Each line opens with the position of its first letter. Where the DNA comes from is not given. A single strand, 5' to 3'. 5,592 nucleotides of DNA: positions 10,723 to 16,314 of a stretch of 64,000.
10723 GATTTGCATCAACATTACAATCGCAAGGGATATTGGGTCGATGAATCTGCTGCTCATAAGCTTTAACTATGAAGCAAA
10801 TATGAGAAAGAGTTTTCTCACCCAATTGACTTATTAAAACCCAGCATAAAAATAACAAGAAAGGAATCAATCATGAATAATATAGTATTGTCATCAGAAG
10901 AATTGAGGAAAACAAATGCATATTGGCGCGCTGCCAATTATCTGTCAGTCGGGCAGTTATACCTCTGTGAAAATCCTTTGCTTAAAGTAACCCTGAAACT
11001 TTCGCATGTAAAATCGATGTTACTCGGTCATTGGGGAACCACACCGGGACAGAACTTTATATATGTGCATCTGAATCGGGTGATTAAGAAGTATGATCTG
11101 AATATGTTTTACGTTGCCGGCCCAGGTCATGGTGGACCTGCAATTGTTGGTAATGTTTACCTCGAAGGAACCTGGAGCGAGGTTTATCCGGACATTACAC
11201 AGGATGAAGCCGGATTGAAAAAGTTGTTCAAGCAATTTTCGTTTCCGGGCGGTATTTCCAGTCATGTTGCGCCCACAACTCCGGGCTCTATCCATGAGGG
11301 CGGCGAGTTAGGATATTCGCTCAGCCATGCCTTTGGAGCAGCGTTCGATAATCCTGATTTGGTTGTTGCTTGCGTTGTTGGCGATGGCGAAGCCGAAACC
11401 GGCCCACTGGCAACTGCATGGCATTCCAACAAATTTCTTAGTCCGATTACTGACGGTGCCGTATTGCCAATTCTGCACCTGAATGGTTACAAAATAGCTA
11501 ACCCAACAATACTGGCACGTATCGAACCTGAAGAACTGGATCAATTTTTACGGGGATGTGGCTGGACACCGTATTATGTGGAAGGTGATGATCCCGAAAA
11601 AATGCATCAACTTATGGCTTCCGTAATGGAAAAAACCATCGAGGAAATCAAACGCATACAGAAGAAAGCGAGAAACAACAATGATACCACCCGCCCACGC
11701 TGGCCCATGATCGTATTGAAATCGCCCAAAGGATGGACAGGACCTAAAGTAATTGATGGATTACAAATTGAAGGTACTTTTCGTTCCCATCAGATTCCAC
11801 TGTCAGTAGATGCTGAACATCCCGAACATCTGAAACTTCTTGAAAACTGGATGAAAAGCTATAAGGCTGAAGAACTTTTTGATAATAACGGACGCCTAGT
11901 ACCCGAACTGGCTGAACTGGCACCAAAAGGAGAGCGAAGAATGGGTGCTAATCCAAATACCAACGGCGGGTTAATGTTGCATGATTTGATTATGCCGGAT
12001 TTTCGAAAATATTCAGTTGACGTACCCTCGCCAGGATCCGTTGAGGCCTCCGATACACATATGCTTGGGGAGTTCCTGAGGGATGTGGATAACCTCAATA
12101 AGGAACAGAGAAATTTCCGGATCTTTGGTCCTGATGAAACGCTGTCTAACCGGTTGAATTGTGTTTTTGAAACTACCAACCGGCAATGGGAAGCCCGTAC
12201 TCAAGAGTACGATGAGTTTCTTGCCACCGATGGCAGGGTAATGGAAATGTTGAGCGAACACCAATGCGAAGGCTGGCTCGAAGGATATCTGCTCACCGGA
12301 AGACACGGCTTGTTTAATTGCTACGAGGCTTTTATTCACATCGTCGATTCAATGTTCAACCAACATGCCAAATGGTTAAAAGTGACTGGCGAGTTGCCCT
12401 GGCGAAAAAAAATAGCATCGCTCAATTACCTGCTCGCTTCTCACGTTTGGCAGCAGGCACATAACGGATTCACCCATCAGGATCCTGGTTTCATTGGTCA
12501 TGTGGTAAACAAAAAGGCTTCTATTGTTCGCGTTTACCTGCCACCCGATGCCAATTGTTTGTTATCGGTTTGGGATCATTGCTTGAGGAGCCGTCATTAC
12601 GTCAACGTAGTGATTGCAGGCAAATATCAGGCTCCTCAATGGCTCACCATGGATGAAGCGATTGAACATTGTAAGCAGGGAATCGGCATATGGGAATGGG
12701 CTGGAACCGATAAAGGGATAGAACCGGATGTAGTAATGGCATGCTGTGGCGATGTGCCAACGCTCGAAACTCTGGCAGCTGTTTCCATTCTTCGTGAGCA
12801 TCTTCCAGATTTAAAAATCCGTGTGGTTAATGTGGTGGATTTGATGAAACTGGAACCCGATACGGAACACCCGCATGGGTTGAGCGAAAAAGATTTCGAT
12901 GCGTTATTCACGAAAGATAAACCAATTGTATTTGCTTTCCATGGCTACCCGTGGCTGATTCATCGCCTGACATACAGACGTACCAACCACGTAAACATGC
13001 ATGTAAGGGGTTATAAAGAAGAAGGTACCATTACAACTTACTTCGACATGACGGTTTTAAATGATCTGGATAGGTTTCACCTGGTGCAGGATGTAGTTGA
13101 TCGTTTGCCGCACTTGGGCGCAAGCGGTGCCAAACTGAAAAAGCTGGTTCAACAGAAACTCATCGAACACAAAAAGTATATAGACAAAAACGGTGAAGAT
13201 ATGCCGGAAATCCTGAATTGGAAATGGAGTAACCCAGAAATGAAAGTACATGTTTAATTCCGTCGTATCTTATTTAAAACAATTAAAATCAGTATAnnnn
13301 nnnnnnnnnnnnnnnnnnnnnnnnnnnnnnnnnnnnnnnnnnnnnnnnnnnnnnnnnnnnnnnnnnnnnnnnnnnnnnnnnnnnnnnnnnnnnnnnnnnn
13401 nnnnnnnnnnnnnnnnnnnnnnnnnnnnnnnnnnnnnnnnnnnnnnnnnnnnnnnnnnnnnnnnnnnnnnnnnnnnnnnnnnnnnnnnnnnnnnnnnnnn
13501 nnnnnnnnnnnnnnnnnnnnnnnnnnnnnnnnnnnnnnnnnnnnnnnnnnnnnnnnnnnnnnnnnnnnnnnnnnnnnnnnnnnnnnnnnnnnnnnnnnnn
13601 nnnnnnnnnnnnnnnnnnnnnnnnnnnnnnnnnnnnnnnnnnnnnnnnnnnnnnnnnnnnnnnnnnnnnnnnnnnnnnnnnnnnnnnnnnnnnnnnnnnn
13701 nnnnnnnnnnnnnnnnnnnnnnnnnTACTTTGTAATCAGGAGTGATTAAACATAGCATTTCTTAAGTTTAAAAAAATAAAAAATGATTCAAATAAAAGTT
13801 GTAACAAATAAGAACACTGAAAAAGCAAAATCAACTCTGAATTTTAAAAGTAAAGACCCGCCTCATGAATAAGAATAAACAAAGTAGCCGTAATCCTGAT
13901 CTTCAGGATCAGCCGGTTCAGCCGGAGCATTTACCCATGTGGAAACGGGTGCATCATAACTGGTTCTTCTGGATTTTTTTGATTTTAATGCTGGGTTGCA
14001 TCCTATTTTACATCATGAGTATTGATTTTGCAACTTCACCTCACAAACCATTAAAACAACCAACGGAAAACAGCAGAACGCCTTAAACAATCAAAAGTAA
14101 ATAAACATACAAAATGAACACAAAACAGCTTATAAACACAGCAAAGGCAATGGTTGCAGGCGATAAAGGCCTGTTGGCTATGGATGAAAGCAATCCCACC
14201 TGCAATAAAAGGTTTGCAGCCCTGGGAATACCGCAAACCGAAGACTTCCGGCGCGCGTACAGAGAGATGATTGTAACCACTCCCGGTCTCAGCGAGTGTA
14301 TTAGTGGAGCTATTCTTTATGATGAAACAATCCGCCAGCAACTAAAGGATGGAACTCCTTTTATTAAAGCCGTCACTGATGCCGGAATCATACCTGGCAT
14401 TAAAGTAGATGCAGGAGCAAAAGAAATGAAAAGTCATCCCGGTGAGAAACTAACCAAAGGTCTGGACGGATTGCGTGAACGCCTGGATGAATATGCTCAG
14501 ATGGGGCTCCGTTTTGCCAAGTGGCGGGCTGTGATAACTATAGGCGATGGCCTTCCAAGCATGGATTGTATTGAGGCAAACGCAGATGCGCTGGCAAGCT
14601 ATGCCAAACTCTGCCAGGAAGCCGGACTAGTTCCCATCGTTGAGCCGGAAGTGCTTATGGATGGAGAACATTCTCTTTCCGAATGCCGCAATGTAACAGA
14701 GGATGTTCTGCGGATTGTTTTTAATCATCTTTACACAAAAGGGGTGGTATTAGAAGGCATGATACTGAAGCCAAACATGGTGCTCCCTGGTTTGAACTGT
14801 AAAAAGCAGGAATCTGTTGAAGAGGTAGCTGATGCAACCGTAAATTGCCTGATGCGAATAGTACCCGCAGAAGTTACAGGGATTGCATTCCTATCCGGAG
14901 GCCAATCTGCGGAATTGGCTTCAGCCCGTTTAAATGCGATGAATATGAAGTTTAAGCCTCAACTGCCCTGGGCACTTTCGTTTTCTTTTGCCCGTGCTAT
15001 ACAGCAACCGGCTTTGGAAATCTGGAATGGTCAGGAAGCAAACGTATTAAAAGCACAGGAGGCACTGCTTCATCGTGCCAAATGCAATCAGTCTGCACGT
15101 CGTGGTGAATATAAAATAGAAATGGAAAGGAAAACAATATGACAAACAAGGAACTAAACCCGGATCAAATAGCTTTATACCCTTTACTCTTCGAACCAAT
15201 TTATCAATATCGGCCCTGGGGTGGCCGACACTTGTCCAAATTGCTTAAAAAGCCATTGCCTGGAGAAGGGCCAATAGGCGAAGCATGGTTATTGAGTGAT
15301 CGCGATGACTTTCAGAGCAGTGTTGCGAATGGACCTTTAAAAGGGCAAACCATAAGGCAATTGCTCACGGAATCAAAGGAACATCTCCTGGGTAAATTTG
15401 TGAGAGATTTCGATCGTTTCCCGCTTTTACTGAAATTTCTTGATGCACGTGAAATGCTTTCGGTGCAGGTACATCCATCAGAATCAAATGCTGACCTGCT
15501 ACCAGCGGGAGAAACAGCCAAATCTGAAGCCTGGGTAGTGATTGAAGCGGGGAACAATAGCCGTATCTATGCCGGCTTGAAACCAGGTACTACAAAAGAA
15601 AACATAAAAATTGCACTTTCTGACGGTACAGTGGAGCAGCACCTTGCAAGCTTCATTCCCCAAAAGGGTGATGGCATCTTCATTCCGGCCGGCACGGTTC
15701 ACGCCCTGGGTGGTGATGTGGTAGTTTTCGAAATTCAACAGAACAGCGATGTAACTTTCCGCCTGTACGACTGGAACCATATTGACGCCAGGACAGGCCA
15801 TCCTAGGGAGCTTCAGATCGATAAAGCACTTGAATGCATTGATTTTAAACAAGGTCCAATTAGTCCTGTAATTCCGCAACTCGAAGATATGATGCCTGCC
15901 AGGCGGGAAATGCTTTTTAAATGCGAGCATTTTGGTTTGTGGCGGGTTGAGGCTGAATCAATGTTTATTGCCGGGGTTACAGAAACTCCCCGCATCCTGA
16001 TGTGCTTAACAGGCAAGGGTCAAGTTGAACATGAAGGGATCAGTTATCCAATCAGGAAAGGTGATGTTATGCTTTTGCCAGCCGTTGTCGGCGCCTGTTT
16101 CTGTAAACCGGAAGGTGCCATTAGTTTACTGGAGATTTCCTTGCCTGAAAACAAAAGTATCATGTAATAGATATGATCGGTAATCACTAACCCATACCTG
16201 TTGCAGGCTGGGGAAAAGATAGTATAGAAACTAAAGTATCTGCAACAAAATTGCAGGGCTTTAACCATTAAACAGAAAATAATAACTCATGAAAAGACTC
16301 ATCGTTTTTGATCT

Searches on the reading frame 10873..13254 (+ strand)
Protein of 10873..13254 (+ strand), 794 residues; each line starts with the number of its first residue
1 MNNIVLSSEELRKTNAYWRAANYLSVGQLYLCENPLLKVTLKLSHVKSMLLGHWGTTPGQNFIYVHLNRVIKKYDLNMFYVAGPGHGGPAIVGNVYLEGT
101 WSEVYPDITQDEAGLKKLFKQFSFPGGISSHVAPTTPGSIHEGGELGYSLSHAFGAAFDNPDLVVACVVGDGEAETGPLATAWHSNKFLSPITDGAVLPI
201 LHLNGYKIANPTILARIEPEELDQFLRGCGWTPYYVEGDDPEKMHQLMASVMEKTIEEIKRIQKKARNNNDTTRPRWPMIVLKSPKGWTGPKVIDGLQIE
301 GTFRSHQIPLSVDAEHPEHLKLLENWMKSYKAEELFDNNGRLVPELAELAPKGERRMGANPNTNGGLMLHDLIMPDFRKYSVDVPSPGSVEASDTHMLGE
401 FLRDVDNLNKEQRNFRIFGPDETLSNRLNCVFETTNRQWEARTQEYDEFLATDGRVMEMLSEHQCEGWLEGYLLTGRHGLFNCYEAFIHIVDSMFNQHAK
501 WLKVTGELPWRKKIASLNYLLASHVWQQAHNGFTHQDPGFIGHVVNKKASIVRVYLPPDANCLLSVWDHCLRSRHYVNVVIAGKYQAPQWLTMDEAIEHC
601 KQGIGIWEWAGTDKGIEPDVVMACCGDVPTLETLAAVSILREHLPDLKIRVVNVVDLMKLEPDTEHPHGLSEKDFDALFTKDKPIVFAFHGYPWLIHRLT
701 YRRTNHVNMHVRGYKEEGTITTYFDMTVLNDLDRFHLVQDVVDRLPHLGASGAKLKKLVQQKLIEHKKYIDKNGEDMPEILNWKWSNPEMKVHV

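Call 48: search_protein_families(library=pfam, proteins=[window:10873-13254:+], max_evalue=0.00001)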
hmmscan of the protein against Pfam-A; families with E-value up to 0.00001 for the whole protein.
window:10873-13254:+ (794 aa): 3 families
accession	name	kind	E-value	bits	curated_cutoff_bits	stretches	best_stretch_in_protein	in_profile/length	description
PF09364.15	XFP_N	-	3.7e-181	602.2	23.7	1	7-367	3-363/364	XFP N-terminal domain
PF09363.15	XFP_C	-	8.2e-99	329.5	23.4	1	584-785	1-202/202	XFP C-terminal domain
PF03894.20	XFP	-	2.5e-87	291.6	22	1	397-573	2-177/177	D-xylulose 5-phosphate/D-fructose 6-phosphate phosphoketolase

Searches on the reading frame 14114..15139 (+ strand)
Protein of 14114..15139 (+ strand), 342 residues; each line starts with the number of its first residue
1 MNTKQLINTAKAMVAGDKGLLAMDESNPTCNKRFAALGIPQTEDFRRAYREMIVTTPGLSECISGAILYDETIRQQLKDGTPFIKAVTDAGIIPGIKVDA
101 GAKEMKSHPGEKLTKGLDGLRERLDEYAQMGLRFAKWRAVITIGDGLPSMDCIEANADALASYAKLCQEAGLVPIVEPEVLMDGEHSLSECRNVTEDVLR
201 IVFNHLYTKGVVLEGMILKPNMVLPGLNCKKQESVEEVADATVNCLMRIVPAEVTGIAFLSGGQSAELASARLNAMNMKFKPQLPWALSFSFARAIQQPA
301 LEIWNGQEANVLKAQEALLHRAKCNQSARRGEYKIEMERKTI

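Call 48: search_protein_families(library=pfam, proteins=[window:14114-15139:+], max_evalue=0.00001)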
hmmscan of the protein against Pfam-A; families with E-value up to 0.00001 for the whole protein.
window:14114-15139:+ (342 aa): 1 family
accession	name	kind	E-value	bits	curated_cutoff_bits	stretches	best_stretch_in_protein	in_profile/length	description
PF00274.25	Glycolytic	-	1.3e-128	429.1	22.2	1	6-339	2-335/349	Fructose-bisphosphate aldolase class-I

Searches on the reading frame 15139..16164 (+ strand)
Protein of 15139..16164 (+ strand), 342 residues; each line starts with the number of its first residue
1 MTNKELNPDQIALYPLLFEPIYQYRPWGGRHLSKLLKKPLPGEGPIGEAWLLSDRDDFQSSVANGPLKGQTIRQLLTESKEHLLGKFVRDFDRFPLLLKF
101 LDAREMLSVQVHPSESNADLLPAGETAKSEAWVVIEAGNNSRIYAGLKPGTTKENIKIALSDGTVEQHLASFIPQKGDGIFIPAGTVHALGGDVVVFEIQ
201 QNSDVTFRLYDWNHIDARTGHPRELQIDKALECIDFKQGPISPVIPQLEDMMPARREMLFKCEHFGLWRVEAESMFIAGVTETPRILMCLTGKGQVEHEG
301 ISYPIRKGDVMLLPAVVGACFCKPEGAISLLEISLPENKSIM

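Call 48: search_protein_families(library=pfam, proteins=[window:15139-16164:+], max_evalue=0.00001)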
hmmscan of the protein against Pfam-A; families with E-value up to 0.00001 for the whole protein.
window:15139-16164:+ (342 aa): 2 families
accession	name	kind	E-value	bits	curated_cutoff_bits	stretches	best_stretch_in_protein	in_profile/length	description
PF20511.4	PMI_typeI_cat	-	1.6e-12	48.2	22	1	20-123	6-112/143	Phosphomannose isomerase type I, catalytic domain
PF21621.3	MPI_cupin_dom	-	2.9e-06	27.6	27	0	282-318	28-64/79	Mannose-6-phosphate isomerase, cupin domain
